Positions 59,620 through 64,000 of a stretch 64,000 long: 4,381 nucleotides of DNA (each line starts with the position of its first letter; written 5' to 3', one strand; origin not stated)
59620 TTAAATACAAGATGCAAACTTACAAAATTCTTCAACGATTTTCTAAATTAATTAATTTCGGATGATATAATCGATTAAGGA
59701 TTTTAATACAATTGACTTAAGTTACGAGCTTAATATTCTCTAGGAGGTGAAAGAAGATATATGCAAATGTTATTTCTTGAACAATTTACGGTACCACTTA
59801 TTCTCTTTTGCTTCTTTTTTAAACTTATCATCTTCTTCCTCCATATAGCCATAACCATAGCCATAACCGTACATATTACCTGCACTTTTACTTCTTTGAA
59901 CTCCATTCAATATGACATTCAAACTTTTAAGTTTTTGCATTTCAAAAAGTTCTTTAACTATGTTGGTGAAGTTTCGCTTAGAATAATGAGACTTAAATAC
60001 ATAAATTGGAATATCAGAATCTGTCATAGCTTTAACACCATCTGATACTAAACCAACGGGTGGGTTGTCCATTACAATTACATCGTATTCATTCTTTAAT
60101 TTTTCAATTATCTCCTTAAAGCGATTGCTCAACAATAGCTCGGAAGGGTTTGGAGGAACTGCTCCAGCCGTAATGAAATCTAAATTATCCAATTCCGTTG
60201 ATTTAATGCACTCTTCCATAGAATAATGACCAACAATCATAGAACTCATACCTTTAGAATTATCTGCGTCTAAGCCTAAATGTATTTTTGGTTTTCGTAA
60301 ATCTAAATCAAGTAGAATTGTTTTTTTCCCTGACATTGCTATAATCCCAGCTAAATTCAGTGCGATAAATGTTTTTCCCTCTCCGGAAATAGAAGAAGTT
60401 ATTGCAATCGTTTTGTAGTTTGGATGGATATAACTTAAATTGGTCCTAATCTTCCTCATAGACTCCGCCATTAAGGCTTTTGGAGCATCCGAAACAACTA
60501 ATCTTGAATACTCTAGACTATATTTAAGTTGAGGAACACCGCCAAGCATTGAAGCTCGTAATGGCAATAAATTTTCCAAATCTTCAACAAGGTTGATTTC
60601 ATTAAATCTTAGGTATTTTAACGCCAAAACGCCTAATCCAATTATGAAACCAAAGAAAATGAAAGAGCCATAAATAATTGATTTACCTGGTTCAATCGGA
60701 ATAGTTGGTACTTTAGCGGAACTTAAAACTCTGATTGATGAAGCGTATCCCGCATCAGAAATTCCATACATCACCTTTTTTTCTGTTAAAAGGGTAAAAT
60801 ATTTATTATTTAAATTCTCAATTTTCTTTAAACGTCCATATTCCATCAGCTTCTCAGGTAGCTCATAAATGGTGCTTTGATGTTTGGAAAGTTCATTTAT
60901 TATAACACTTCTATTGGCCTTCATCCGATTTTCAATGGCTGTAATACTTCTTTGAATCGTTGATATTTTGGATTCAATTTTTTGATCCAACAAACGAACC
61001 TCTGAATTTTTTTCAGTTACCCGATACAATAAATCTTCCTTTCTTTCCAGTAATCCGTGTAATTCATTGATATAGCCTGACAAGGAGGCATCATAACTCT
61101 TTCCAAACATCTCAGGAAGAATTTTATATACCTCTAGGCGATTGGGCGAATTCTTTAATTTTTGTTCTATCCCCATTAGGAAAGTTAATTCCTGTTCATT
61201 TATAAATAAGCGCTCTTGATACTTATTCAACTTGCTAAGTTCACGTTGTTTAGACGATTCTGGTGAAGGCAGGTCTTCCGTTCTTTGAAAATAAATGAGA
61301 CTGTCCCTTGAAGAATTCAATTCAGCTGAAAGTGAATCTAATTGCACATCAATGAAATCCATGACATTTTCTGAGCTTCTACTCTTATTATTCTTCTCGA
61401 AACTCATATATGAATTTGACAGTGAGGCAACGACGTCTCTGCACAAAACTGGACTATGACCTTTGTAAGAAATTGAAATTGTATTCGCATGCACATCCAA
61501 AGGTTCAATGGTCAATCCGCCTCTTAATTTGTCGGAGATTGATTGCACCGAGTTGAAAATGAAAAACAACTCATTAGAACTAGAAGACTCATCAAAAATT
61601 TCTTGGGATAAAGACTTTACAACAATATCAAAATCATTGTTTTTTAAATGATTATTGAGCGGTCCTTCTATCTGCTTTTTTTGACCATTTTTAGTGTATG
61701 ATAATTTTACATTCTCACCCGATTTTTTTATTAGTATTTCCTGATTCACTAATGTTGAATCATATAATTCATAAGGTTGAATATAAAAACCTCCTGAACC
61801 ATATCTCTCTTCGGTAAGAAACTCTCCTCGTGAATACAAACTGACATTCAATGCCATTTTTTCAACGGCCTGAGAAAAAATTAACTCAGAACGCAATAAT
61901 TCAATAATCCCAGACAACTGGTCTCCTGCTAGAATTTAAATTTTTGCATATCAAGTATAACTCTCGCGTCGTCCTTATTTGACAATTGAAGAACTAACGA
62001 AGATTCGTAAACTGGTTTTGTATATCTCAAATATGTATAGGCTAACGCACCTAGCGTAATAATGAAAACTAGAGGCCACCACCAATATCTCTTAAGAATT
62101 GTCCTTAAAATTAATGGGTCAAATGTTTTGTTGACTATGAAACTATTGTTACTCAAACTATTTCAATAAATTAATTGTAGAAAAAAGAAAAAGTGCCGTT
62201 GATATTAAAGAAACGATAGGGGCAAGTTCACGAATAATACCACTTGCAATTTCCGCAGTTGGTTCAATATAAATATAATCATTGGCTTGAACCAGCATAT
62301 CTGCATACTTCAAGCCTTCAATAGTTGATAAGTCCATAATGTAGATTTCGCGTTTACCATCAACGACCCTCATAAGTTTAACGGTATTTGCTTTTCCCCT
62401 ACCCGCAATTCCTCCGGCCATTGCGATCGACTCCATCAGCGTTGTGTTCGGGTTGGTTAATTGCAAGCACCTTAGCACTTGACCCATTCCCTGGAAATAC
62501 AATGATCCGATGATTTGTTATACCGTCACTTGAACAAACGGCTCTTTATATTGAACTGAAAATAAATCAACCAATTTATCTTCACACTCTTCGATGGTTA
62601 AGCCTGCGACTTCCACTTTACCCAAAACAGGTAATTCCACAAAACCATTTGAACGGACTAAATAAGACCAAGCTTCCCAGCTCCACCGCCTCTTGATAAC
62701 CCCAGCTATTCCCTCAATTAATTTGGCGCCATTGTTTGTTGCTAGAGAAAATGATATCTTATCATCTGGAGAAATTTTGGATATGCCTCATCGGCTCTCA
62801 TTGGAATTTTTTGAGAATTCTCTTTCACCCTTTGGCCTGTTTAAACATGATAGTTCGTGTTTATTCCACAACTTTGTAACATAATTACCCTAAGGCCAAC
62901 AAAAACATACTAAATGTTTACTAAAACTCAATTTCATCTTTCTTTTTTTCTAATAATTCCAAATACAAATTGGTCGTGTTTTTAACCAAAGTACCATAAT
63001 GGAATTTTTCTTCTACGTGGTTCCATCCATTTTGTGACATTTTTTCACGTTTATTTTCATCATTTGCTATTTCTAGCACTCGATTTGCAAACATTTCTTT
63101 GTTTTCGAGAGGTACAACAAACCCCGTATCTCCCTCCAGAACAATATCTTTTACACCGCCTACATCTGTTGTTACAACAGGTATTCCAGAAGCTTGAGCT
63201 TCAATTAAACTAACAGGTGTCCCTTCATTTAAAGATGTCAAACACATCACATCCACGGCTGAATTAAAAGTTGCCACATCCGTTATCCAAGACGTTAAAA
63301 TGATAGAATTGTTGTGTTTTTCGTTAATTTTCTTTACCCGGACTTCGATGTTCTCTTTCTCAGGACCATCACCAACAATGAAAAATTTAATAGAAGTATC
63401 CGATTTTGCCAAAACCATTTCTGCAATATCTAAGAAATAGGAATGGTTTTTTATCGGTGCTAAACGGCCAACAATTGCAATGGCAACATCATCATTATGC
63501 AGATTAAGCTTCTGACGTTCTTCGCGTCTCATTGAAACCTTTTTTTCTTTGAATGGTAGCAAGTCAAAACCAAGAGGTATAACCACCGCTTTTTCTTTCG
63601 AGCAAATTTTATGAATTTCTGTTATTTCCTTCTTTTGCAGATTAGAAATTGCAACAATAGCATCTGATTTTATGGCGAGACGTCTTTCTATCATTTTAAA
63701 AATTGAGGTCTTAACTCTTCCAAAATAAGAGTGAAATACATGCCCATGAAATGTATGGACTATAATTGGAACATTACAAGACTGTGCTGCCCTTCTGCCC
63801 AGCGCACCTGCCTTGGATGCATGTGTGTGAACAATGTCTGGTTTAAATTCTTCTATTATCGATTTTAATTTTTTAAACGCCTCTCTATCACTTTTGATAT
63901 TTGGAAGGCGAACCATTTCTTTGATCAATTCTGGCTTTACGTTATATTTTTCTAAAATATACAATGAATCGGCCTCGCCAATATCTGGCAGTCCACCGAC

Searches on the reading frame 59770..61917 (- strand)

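Call 23: search_protein_families(library=pfam, proteins=[window:59770-61917:-], max_evalue=0.00001)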
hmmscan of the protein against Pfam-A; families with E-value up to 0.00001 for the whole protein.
window:59770-61917:- (715 aa): 2 families
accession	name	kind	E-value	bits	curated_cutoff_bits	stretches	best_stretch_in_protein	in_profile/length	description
PF13614.12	AAA_31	-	5.6e-15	56.2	27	1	502-662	2-169/177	AAA domain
PF01656.29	CbiA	-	6.6e-08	33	25.4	1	504-613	1-54/125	CobQ/CobB/MinD/ParA nucleotide binding domain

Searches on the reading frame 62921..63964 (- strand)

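Call 48: search_protein_families(library=ncbifam, proteins=[window:62921-63964:-], max_evalue=1e-10)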
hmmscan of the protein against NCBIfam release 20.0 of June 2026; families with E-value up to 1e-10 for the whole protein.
window:62921-63964:- (347 aa): 28 families (the best 25 are shown)
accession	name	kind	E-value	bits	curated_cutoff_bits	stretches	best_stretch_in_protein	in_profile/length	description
TIGR03088.1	stp2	hypoth_equivalog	8.3e-41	140.2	409.05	1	28-338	68-374/374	TIGR03088 family PEP-CTERM/XrtA system glycosyltransferase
NF047684.1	TeichurnBiosyTuaC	equivalog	3.4e-33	115.1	550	1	38-336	105-388/391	teichuronic acid biosynthesis protein TuaC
TIGR03999.1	thiol_BshA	equivalog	6.8e-33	114.1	273.7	1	31-338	74-374/375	N-acetyl-alpha-D-glucosaminyl L-malate synthase BshA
NF041876.1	EPS_EpsE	equivalog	2.3e-27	96.2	400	1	106-323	169-382/389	exopolysaccharide biosynthesis GT4 family glycosyltransferase EpsE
TIGR03449.1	mycothiol_MshA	equivalog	5e-27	94.8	462.5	1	39-337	100-403/406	D-inositol-3-phosphate glycosyltransferase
TIGR02149.1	glgA_Coryne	subfamily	6.6e-26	91.3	302.4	1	42-337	84-390/391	glycogen synthase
TIGR04063.1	stp3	hypoth_equivalog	2.5e-25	89.2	442.05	1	28-338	79-396/397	TIGR04063 family PEP-CTERM/XrtA system glycosyltransferase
NF038229.1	Glyco4_Geo_Pelo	equivalog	1.3e-24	86.9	400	1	23-337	37-336/338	GPMC system family 4 glycosyltransferase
NF049988.1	MGlcDAGSynMgs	equivalog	6.2e-21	75.2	400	1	33-345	78-395/398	alpha-monoglucosyldiacylglycerol synthase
NF038011.1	PelF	equivalog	3.6e-20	72.5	100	1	78-334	236-489/489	GT4 family glycosyltransferase PelF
TIGR04157.1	glyco_rSAM_CFB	subfamily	8.4e-20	71.1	400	1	93-334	163-406/406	TIGR04157 family glycosyltransferase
NF050056.1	ProtGlycPglH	equivalog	2.9e-19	69.4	600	1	26-317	70-334/354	GalNAc-alpha-(1->4)-GalNAc-alpha-(1->3)-diNAcBac-PP-undecaprenol alpha-1,4-N-acetyl-D-galactosaminyltransferase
NF053787.1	GlcN_PG_synth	equivalog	2.8e-18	65.9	480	1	33-338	74-360/361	N-acetylglucosaminyl phosphatidylglycerol synthase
NF046085.1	XrtY_assoc_Gly1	equivalog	4.6e-17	62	400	1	32-338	87-385/387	XrtY-associated glycosyltransferase XYAG1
NF011726.0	PRK15179.1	equivalog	1.3e-16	60.1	733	1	161-321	519-678/694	Vi polysaccharide biosynthesis protein TviE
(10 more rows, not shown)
